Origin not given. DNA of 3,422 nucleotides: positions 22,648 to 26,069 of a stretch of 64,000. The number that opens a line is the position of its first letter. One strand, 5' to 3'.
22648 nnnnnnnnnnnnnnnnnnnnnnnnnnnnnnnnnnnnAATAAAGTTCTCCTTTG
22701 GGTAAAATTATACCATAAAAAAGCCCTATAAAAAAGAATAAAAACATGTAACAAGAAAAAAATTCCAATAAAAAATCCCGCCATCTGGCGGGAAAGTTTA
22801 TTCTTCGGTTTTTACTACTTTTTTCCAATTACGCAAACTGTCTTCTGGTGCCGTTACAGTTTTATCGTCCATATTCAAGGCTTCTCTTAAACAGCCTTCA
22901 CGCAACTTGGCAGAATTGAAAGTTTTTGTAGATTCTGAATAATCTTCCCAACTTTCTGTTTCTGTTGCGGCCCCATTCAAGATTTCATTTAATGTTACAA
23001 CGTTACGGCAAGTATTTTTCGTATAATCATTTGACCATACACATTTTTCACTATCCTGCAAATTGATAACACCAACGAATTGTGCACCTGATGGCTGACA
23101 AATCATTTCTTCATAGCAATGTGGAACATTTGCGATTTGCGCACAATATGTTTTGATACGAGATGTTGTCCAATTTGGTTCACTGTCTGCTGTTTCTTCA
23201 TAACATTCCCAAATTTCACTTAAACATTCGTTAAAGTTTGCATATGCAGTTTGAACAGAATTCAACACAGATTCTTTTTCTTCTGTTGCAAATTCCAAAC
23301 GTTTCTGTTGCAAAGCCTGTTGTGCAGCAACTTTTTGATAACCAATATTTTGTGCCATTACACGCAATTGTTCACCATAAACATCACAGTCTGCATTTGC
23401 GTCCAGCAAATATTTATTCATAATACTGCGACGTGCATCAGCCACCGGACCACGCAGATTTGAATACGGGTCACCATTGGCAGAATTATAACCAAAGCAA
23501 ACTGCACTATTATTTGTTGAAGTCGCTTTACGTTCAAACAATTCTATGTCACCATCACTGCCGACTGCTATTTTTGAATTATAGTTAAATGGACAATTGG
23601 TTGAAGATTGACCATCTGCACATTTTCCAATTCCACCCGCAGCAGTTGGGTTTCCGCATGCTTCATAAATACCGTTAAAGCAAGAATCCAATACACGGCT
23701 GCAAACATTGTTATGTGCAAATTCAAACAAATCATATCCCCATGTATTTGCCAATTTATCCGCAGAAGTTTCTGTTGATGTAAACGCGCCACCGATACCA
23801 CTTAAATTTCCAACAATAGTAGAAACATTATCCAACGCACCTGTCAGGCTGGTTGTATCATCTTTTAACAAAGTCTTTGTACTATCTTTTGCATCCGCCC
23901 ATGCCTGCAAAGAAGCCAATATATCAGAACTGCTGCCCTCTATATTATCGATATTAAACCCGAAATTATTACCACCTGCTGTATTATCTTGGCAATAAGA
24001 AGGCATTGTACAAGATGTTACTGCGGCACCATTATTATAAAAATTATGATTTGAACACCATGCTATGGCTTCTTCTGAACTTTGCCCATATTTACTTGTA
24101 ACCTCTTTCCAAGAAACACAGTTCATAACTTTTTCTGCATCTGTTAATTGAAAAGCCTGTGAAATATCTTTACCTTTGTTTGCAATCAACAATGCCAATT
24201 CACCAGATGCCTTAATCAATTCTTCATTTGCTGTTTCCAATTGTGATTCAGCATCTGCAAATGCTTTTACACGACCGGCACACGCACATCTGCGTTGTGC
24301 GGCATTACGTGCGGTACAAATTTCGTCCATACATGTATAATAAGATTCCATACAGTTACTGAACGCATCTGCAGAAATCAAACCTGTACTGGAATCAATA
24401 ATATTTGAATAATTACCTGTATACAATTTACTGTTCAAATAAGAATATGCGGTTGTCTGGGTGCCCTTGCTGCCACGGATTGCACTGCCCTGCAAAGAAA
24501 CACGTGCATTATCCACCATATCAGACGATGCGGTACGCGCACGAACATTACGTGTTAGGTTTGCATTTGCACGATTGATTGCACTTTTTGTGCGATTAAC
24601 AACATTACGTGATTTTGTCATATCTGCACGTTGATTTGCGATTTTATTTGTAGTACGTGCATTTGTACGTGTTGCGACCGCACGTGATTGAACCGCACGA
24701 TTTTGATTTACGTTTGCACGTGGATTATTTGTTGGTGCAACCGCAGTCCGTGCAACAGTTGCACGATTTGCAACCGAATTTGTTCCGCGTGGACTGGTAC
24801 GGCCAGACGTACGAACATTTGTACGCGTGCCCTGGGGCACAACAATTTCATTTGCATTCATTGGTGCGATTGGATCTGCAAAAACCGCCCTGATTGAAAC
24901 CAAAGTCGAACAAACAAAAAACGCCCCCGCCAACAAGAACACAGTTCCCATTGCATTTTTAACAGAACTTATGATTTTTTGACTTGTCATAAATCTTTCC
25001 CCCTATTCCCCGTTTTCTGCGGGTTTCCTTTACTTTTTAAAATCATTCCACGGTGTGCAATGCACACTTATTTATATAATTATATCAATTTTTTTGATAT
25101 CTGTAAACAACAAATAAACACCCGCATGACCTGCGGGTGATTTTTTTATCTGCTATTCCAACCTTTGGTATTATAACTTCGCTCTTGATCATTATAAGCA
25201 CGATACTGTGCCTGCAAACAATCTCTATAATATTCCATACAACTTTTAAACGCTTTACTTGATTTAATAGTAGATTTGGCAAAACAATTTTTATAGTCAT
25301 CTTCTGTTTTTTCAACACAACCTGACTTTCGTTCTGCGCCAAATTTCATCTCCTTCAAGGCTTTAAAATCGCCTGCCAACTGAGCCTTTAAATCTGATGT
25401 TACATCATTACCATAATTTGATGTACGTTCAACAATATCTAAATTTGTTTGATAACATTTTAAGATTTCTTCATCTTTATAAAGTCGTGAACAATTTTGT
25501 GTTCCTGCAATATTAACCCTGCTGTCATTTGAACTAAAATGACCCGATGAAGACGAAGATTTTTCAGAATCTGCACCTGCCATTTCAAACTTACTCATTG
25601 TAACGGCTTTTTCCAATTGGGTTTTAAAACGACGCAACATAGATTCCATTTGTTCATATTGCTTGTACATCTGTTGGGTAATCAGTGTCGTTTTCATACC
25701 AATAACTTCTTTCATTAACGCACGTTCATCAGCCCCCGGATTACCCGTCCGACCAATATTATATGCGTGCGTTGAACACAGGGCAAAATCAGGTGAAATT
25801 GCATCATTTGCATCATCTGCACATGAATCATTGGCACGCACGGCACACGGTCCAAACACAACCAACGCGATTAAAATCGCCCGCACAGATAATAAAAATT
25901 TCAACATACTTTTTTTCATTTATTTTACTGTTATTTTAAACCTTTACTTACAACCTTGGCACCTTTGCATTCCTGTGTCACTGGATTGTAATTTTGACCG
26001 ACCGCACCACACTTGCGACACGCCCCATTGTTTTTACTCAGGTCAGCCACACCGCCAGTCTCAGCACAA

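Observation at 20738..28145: Co-oriented five-gene block: two beta-barrel OMPs plus three signal-peptide Cys-rich proteins of an unrecognised family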

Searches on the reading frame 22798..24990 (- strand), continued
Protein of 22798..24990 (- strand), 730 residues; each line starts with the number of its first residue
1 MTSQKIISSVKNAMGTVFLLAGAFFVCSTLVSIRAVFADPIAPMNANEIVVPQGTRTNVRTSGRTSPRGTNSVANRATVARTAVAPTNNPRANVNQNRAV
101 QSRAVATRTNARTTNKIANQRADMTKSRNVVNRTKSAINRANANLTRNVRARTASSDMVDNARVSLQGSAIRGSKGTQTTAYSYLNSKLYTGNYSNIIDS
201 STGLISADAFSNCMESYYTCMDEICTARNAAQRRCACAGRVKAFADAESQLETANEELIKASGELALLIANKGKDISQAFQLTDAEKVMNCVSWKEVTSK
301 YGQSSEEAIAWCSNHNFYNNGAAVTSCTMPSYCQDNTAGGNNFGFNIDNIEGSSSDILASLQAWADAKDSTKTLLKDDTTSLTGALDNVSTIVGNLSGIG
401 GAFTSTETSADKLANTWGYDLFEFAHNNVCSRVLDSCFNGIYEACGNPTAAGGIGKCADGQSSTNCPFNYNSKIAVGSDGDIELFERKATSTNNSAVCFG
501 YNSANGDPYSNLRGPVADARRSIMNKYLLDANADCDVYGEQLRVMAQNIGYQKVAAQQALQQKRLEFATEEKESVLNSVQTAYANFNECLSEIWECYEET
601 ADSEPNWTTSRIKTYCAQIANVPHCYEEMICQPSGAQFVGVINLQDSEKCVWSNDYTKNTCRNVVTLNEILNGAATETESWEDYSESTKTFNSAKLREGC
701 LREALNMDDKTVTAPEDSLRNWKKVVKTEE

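Call 80: fold_search(model_id=the predicted structure, library=pdb)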
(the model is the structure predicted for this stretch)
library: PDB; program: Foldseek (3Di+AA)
matches with E <= 10: 17; with E <= 0.001: 0
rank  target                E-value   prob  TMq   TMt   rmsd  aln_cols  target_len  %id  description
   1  9fqr_F5               2.4e+00  0.06  0.10  0.19  48.2       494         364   12  96-nm repeat of axonemal doublet microtubules from bovine sperm (released 2025-03-26)
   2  6h2x                  2.4e+00  0.04  0.08  0.14  58.5       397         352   12  MukB coiled-coil elbow from E. coli (released 2019-03-06)
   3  8glv_Fm               3.0e+00  0.07  0.13  0.03  56.8       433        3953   12  96-nm repeat unit of doublet microtubules from Chlamydomonas reinhardtii flagella (released 2023-05-31)
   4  7sqc_W0               3.3e+00  0.03  0.09  0.07  54.9       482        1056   13  Ciliary C1 central pair apparatus isolated from Chlamydomonas reinhardtii (released 2022-04-13)
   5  7zr1_C                3.6e+00  0.04  0.08  0.08  60.0       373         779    9  Chaetomium thermophilum Mre11-Rad50-Nbs1 complex bound to ATPyS (composite structure) (released 2023-01-11)
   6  9y6s_7C               5.3e+00  0.02  0.08  0.02  52.0       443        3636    9  96-nm repeat of the Leishmania tarentolae doublet microtubule (released 2025-12-17)
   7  6mrt_A                6.1e+00  0.02  0.06  0.13  27.0       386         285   10  12-meric ClyA pore complex (released 2019-05-15)
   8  9iaj_L                6.4e+00  0.09  0.05  0.14  22.4        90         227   17  Structure of cyclodipeptide synthase from Nocardia brasiliensis (Nbra-CDPS) in complex with RNA microhelices mimicking (released 2026-03-04)
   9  7sqc_1J               7.1e+00  0.05  0.09  0.19  45.6       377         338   10  Ciliary C1 central pair apparatus isolated from Chlamydomonas reinhardtii (released 2022-04-13)
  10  8bwy_B                7.1e+00  0.02  0.08  0.02  56.6       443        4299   11  In situ outer dynein arm from Chlamydomonas reinhardtii in a pre-power stroke state (released 2023-05-10)
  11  2oex_B                7.4e+00  0.01  0.08  0.14  33.8       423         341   11  Structure of ALIX/AIP1 V Domain (released 2007-03-27)
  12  9i5m_A                7.8e+00  0.08  0.05  0.14  22.8        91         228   16  Structure of cyclodipeptide synthase from Nocardia brasiliensis (Nbra-CDPS) (released 2026-02-18)
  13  9hqu_A                7.8e+00  0.02  0.08  0.09  37.9       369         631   12  Salmonella enterica Lamassu LmuACB in nuclease sequestration state (released 2025-10-01)
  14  5lm1_A                8.2e+00  0.01  0.07  0.13  37.0       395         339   12  Crystal Structure of HD-PTP phosphatase in complex with UBAP1 (released 2016-11-30)
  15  7sqc_1Y               8.6e+00  0.03  0.08  0.18  41.6       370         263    8  Ciliary C1 central pair apparatus isolated from Chlamydomonas reinhardtii (released 2022-04-13)
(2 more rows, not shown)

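Call 93: find_related_loci(query=A1, collection=viral_contigs, flank=3000)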
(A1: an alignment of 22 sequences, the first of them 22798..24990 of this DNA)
Query A1 (730 aa) in viral_contigs; peptide patterns used: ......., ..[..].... (x = any residue, [..] = any of these).
73 stretches matched a pattern, but none encodes a relative of the query by tblastn (E <= 1e-3).

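Call 99: search_protein_families(library=pfam, proteins=[L004:12976-14301:-, L004:14301-14894:-, L004:14945-15661:+, L004:12050-12916:+], max_evalue=0.001)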
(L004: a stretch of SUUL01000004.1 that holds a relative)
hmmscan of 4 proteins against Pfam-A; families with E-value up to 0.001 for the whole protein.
L004:12976-14301:- (441 aa): 6 families
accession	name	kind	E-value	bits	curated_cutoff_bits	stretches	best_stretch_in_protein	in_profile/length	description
PF12631.12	MnmE_helical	-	2.6e-36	126.2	40.1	1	123-438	1-211/211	MnmE helical domain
PF10396.14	TrmE_N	-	9.9e-36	122.9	29.8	1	6-120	1-117/117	GTP-binding protein TrmE N-terminus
PF01926.29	MMR_HSR1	-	7.3e-23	81.3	21.9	1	218-318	1-95/113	50S ribosome-binding GTPase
PF02421.24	FeoB_N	-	2.2e-08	34.2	27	1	218-310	2-93/156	Ferrous iron transport protein B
PF03193.22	RsgA_GTPase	-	1.1e-06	29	30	0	218-278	108-172/174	RsgA GTPase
PF00350.29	Dynamin_N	-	9e-05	23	27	1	219-324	1-93/168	Dynamin family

L004:14301-14894:- (197 aa): 4 families
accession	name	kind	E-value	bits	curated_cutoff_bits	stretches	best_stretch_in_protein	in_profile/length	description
PF14520.12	HHH_5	-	1.2e-16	61.4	27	1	67-124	1-56/57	Helix-hairpin-helix domain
PF01330.27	RuvA_N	-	3.9e-14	52.9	23.6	1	1-57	1-61/61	RuvA N terminal domain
PF00633.29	HHH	-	1.3e-07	31.6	24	0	101-120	9-28/30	Helix-hairpin-helix motif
PF07499.19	RuvA_C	-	4.2e-07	30.8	24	1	148-194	2-47/47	RuvA, C-terminal domain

L004:14945-15661:+ (238 aa): 2 families
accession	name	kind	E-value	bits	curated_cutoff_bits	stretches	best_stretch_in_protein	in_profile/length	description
PF01709.26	Transcrip_reg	-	9.8e-52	175.3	27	1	81-235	1-158/160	TACO1/YebC second and third domain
PF20772.2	TACO1_YebC_N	-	5.3e-31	107.3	36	1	5-75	1-72/73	TACO1/YebC protein N-terminal domain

L004:12050-12916:+ (288 aa): 0 families

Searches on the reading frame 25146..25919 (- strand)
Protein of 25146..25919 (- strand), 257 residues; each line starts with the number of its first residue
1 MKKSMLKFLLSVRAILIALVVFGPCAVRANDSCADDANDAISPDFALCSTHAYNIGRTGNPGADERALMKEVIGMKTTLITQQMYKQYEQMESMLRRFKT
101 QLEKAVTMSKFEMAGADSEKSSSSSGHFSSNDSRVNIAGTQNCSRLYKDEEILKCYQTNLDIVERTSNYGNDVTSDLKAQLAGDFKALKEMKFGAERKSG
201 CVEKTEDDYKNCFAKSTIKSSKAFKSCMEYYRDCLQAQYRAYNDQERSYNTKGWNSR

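Call 3: search_protein_families(library=pfam, proteins=[window:25146-25919:-], max_evalue=1)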
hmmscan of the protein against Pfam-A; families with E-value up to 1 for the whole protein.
window:25146-25919:- (257 aa): 1 family
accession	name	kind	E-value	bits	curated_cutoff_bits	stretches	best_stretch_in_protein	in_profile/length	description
PF21396.3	AAA_lid_12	-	0.21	12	27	0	182-203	22-44/49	AAA+ ATPase lid domain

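Call 4: search_protein_families(library=ncbifam, proteins=[window:25146-25919:-], max_evalue=1)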
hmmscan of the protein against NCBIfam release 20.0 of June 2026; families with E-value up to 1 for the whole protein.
window:25146-25919:- (257 aa): 1 family
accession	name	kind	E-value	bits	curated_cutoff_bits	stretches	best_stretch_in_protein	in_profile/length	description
NF007315.1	PRK09801.1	equivalog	0.047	12.7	398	0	103-135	198-230/301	L-tartrate utilization transcriptional activator TtdR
